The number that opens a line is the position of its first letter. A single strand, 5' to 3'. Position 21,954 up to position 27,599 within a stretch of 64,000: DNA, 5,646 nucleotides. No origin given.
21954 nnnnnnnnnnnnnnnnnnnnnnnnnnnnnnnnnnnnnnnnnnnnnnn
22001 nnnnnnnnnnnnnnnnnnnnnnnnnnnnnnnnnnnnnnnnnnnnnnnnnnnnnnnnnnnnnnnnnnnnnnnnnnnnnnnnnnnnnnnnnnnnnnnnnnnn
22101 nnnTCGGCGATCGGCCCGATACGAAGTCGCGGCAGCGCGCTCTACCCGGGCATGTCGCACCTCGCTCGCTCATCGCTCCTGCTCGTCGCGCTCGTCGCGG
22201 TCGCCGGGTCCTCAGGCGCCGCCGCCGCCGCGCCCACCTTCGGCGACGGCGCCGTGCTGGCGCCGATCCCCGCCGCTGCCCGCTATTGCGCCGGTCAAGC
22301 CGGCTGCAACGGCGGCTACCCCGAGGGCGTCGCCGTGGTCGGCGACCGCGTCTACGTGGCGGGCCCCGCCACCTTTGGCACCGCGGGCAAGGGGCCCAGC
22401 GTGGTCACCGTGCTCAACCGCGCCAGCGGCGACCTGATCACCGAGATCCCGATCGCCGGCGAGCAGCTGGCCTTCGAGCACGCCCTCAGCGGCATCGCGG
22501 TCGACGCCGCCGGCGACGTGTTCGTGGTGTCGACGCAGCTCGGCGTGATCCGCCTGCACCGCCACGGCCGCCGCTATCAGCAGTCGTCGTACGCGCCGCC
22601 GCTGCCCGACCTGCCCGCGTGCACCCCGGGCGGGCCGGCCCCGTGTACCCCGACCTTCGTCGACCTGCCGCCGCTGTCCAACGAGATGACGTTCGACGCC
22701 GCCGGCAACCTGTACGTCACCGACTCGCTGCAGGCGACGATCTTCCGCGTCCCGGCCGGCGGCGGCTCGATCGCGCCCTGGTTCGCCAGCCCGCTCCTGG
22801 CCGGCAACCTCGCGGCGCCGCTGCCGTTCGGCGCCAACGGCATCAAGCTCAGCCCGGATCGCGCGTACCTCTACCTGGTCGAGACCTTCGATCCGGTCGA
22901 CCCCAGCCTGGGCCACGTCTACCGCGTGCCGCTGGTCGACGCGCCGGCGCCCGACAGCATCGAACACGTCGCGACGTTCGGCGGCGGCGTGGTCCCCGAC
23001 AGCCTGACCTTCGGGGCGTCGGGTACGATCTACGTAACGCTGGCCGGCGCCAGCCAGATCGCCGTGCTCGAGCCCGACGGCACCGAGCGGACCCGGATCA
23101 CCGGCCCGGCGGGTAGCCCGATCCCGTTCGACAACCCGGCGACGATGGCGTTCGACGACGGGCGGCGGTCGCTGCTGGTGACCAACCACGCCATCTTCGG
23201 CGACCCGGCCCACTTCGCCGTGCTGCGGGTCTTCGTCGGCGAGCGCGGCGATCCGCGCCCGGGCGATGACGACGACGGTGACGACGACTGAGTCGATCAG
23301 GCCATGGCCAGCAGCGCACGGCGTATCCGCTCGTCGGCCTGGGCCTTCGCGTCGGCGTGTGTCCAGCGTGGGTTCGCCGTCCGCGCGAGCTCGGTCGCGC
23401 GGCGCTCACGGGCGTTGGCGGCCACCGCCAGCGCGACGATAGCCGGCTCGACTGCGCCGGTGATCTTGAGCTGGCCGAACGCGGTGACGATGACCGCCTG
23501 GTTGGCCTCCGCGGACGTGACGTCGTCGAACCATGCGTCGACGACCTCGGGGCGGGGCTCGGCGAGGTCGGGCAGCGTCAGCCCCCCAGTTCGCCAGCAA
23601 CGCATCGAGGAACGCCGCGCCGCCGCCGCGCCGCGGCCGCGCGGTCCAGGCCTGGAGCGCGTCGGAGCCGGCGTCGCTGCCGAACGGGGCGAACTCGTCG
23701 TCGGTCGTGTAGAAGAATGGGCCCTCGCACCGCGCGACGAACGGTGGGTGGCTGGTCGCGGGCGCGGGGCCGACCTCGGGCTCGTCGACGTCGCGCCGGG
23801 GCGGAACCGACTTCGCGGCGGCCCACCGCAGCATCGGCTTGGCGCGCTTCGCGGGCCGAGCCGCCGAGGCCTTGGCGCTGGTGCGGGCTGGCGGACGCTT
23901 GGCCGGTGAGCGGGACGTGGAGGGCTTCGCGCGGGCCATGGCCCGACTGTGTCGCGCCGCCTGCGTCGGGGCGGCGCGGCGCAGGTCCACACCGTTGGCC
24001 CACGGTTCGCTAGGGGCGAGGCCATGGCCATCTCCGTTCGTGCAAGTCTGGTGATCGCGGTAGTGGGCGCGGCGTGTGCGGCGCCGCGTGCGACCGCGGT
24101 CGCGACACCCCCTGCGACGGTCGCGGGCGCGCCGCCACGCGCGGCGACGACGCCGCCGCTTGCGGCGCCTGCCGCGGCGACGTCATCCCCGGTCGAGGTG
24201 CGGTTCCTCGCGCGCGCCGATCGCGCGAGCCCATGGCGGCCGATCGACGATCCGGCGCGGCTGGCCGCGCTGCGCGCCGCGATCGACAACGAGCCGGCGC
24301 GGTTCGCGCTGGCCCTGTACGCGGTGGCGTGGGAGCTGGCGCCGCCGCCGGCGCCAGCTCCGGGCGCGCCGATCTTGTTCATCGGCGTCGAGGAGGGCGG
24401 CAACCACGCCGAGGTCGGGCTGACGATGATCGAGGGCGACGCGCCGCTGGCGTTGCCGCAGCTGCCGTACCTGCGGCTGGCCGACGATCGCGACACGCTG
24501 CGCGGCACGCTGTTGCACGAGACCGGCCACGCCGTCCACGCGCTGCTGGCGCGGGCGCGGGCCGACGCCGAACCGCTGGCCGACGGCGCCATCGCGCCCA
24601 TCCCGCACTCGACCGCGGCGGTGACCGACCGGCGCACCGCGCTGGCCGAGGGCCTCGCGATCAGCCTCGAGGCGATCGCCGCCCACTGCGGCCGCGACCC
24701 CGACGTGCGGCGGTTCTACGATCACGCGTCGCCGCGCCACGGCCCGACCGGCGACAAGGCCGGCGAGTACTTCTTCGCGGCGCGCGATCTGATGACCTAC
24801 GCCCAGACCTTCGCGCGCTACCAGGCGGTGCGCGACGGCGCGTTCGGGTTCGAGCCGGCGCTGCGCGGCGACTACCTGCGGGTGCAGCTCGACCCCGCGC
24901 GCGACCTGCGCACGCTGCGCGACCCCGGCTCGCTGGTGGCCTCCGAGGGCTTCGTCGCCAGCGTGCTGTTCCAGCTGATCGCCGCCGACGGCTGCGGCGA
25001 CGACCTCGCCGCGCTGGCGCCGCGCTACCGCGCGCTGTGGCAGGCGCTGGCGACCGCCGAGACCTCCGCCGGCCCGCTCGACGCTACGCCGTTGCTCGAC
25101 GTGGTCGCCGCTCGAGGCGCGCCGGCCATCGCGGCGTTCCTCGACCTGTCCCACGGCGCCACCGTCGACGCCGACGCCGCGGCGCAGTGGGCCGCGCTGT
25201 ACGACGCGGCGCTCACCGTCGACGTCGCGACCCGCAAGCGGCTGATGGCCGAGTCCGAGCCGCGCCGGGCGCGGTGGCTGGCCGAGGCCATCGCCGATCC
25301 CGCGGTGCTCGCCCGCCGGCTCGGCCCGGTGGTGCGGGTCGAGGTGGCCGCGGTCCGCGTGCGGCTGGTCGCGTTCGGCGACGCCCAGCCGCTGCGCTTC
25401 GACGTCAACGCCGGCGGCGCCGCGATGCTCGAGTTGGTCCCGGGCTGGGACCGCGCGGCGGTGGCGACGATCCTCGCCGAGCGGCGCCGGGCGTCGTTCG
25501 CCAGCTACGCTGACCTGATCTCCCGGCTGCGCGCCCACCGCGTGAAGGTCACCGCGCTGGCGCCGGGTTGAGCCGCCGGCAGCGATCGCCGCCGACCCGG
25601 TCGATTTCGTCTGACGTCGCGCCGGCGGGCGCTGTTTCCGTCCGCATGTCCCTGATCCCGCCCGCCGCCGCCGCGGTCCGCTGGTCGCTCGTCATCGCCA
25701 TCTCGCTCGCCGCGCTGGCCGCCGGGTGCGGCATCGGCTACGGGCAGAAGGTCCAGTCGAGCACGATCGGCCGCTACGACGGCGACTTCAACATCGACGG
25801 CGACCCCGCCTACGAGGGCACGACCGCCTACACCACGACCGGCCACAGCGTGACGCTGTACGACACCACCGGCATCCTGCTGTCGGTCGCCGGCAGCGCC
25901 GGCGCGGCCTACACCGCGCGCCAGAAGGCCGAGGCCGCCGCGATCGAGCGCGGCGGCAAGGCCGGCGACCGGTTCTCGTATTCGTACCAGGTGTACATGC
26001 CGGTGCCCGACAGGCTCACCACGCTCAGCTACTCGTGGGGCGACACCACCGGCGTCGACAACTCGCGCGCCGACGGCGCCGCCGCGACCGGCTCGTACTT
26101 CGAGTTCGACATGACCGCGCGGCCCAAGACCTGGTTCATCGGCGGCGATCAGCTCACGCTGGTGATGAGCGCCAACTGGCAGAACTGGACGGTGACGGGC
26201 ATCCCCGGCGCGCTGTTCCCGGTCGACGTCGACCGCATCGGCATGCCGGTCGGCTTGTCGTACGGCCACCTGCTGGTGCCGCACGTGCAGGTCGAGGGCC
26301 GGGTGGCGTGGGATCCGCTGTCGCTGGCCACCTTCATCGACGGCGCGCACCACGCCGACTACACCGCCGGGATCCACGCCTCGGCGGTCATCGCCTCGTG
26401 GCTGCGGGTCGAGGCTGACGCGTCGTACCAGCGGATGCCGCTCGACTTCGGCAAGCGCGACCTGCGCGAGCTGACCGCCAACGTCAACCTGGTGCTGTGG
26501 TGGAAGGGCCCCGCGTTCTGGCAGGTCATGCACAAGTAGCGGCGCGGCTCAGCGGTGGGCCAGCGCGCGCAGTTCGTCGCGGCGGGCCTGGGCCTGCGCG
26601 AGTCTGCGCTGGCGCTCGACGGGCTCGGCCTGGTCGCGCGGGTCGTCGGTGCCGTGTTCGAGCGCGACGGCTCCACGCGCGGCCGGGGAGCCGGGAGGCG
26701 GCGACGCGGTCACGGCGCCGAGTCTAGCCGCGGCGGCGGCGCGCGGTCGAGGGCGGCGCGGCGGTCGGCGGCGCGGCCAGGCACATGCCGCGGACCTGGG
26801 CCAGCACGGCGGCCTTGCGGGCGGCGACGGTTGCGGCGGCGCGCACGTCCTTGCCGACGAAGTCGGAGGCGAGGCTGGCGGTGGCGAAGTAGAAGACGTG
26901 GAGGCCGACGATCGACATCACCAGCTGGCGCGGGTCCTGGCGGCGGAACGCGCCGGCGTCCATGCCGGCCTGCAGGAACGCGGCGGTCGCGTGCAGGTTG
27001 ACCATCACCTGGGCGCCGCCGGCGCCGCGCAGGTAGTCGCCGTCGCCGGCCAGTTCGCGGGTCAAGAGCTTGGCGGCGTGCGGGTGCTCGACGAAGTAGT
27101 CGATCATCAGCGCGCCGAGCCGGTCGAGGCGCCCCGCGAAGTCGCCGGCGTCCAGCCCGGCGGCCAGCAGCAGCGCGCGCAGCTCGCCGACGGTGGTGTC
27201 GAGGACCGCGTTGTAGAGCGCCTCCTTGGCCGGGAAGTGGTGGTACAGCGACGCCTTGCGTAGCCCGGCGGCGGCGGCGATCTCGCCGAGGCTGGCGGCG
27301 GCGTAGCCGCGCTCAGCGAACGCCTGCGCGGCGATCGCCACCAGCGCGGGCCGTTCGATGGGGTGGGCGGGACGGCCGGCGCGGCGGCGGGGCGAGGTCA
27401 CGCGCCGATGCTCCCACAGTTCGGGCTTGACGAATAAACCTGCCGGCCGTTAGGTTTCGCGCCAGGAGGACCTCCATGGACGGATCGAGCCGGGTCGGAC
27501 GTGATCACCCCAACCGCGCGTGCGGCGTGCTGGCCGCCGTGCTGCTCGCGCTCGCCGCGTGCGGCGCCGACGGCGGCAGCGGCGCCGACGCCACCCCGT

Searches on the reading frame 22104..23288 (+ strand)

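Call 51: search_protein_families(library=pfam, proteins=[window:22104-23288:+], max_evalue=0.001)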
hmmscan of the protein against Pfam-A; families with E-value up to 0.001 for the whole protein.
window:22104-23288:+ (395 aa): 1 family
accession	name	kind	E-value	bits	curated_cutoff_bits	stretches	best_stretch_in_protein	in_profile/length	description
PF08450.18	SGL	-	1.4e-10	41.6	26.3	1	192-360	88-243/246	SMP-30/Gluconolactonase/LRE-like region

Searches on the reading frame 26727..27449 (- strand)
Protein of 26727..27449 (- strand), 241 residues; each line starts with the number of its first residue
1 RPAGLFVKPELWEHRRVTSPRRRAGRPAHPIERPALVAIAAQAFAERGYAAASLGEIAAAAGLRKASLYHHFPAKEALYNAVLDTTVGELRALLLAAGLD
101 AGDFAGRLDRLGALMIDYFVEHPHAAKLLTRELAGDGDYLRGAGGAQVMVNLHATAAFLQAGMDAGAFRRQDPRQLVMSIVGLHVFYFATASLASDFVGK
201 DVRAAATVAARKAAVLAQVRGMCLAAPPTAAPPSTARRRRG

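Call 51: search_protein_families(library=pfam, proteins=[window:26727-27449:-], max_evalue=0.001)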
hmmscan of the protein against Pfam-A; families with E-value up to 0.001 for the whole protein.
window:26727-27449:- (241 aa): 2 families
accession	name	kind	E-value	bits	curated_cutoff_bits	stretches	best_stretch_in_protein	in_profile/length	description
PF00440.29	TetR_N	-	2.5e-14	53.2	24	1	38-82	3-47/47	Bacterial regulatory proteins, tetR family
PF17938.6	TetR_C_29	-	2.5e-13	50.6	26.2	1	108-216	5-116/119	Tetracyclin repressor-like, C-terminal domain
